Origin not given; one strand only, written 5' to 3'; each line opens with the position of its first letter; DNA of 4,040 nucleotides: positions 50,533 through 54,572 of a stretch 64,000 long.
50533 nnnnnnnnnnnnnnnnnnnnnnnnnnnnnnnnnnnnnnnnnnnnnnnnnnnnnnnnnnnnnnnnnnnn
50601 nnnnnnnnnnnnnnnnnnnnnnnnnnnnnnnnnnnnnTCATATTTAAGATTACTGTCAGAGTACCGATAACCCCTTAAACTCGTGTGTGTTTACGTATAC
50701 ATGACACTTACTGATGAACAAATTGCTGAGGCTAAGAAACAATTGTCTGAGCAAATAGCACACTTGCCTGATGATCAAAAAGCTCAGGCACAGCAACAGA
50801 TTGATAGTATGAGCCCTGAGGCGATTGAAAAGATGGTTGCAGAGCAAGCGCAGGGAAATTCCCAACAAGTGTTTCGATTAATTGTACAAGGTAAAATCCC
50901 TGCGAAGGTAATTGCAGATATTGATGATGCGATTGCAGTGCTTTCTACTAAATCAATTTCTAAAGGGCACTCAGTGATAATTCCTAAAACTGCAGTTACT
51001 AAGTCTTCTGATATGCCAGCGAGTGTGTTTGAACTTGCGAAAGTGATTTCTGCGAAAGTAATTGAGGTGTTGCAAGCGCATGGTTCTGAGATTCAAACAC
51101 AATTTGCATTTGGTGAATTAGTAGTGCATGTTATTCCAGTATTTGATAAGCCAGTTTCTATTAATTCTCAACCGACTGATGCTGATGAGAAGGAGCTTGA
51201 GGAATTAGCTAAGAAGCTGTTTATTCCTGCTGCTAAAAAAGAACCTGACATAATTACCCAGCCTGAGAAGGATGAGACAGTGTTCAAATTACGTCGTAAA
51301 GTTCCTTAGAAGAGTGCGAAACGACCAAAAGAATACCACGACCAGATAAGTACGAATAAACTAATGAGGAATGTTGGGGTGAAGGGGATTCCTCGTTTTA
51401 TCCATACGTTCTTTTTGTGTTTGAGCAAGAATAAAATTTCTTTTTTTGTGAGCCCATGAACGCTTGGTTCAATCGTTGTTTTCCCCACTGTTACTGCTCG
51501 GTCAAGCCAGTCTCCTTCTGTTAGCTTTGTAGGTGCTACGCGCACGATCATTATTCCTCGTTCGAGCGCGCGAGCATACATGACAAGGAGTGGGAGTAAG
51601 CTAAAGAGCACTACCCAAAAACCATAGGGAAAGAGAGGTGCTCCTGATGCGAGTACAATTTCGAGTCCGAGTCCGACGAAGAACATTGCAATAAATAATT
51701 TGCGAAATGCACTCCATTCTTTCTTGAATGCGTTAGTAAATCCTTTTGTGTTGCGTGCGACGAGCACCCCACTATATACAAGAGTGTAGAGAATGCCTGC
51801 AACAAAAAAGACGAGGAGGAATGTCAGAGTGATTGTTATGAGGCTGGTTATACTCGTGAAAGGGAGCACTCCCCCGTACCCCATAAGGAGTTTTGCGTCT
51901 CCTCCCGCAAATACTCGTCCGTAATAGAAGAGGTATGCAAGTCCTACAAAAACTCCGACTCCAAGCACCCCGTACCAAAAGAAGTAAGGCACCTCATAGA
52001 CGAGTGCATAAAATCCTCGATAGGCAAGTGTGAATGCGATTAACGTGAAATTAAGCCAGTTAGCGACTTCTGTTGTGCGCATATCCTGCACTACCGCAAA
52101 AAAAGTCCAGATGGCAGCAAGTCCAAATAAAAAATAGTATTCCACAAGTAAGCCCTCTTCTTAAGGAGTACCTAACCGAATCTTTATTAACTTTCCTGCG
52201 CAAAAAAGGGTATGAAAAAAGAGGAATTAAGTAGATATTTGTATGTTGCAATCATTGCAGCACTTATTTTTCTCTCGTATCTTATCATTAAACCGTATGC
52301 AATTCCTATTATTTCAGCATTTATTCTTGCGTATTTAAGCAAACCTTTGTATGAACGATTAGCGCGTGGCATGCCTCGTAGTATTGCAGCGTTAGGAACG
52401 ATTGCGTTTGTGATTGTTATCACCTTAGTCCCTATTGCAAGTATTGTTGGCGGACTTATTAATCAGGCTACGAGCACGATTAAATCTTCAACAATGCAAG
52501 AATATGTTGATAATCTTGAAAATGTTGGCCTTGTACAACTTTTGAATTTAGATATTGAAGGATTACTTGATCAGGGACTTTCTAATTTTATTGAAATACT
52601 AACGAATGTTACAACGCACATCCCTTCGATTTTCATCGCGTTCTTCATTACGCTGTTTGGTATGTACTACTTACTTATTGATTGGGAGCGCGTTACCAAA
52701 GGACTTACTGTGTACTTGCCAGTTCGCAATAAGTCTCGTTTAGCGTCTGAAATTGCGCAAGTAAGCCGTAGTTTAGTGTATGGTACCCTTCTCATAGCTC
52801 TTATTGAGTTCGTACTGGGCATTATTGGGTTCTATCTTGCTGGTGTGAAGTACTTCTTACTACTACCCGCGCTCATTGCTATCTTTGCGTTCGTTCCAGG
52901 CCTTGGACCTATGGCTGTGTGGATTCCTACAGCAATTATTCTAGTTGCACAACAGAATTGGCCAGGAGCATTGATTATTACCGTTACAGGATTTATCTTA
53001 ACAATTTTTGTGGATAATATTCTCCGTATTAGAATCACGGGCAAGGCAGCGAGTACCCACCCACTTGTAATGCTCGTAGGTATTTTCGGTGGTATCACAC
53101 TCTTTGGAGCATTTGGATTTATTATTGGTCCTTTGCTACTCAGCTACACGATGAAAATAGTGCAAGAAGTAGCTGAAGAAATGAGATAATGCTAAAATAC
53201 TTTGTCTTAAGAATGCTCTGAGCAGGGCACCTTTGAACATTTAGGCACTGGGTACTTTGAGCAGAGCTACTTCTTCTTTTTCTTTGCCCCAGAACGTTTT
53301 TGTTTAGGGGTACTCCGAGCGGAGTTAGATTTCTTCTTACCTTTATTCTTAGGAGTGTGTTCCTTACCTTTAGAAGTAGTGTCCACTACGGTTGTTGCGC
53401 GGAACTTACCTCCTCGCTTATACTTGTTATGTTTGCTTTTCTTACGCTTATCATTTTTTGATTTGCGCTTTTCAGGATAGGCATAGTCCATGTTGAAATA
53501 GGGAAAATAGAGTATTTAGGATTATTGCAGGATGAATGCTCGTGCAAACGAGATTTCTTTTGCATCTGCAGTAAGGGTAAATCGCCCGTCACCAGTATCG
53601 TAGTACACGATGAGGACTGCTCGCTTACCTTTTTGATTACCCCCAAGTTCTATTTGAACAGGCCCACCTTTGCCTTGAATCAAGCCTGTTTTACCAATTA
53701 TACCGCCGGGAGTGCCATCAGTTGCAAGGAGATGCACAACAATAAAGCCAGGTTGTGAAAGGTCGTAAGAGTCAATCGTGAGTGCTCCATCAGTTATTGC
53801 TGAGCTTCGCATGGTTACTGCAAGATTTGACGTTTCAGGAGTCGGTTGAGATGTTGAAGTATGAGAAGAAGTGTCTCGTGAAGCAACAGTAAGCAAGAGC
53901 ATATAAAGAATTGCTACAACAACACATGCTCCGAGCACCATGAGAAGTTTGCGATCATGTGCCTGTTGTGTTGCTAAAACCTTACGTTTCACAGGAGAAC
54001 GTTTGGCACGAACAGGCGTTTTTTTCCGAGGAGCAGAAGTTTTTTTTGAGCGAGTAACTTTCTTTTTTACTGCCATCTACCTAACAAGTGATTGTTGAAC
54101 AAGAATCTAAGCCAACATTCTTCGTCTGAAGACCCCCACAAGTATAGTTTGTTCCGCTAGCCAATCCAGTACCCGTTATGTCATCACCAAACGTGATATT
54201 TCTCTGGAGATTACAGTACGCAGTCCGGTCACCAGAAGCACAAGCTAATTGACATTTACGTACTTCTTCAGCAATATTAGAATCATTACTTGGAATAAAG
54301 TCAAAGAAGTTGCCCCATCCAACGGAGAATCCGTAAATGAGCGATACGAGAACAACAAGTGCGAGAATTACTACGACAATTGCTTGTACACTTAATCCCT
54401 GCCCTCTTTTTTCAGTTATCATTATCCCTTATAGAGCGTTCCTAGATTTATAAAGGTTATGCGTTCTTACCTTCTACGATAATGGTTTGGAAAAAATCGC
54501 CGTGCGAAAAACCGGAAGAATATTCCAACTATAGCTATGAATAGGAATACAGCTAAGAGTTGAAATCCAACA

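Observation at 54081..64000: Pilin-like mega-cluster: 15 minus-strand genes, 13 with class III signal-peptide-like N-termini, divergent from a FlaJ/TadC-type platform gene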

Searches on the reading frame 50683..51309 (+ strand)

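Call 7: search_protein_families(library=pfam, max_evalue=0.1, proteins=[window:50683-51309:+])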
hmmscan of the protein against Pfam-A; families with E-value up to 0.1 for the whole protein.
window:50683-51309:+ (208 aa): 5 families
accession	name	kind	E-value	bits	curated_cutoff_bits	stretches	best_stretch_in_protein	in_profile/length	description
PF01230.28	HIT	-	6.4e-07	30.4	21.5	1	70-138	2-70/98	HIT domain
PF20025.4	DUF6433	-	0.0075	16.7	38.9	1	124-180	12-71/115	Family of unknown function (DUF6433)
PF07889.17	DUF1664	-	0.052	14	34.6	0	9-64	52-107/124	Protein of unknown function (DUF1664)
PF11969.13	DcpS_C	-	0.06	14.3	24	0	62-144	2-85/114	Scavenger mRNA decapping enzyme C-term binding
PF25516.1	PTPase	-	0.06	13.7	27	0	60-99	10-49/79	Phosphotyrosine protein phosphatase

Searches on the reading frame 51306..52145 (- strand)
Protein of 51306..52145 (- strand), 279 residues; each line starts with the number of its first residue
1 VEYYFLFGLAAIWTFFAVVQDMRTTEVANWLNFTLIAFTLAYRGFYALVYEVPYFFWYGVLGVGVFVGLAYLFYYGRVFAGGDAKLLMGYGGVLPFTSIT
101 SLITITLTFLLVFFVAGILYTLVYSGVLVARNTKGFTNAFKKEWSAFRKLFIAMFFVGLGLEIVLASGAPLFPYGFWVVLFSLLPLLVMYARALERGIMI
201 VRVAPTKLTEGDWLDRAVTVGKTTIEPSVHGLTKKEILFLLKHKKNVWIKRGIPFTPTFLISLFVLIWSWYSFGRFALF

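Call 7: search_protein_families(library=pfam, max_evalue=0.1, proteins=[window:51306-52145:-])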
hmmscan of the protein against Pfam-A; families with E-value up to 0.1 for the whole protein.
window:51306-52145:- (279 aa): 1 family
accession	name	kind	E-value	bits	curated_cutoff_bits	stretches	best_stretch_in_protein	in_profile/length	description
PF01478.23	Peptidase_A24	-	3.4e-10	40.7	26.5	1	10-120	3-102/104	Type IV leader peptidase family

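Call 40: search_protein_families(library=ncbifam, max_evalue=1, proteins=[window:51306-52145:-])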
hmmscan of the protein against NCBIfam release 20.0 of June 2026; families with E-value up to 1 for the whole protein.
window:51306-52145:- (279 aa): 1 family
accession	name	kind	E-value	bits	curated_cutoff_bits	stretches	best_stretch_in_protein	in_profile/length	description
NF040695.1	FlaK_Arch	equivalog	1.1e-05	25.1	330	1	5-137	3-141/230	preflagellin peptidase FlaK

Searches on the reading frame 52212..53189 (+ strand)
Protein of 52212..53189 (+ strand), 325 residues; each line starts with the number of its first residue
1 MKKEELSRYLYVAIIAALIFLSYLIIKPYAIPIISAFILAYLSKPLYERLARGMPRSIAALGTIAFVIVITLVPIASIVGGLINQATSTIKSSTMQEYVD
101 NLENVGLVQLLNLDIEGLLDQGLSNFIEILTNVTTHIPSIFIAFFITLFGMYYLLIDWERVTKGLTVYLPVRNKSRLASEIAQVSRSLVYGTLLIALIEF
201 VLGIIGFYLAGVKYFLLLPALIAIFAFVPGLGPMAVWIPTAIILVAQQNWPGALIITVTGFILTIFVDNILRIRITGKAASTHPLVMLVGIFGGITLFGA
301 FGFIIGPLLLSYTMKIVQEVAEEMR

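Call 7: search_protein_families(library=pfam, max_evalue=0.1, proteins=[window:52212-53189:+])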
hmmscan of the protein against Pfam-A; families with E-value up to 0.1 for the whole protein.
window:52212-53189:+ (325 aa): 1 family
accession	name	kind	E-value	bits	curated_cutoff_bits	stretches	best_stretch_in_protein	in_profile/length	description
PF01594.21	AI-2E_transport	-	2e-48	165.7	34.3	1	11-319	3-325/327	AI-2E family transporter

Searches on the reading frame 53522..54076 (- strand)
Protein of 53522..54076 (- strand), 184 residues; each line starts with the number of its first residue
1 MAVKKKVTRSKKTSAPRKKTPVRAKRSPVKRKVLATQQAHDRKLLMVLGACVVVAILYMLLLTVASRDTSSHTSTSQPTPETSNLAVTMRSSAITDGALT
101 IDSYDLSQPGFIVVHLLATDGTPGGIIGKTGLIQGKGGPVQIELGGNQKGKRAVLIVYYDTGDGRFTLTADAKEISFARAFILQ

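Call 7: search_protein_families(library=pfam, max_evalue=0.1, proteins=[window:53522-54076:-])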
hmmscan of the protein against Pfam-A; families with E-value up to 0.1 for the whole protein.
window:53522-54076:- (184 aa): 2 families
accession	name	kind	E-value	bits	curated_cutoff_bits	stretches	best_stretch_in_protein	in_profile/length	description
PF23951.1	DUF7282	-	5.9e-09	36.5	27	1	87-170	3-89/112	Domain of unknown function (DUF7282)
PF04612.17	T2SSM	-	0.0021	18.7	27.8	1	39-76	13-50/160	Type II secretion system (T2SS), protein M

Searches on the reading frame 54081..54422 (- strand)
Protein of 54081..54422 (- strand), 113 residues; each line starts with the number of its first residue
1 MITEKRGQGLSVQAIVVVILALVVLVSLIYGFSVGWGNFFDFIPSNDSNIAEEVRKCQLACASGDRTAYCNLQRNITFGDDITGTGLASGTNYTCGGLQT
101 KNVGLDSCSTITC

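Call 6: search_protein_families(library=pfam, max_evalue=0.1, proteins=[window:54081-54422:-])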
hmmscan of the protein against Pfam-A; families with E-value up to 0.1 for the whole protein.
window:54081-54422:- (113 aa): 0 families

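Call 40: search_protein_families(library=ncbifam, max_evalue=1, proteins=[window:54081-54422:-])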
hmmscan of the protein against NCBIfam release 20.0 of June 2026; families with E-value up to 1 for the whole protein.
window:54081-54422:- (113 aa): 0 families
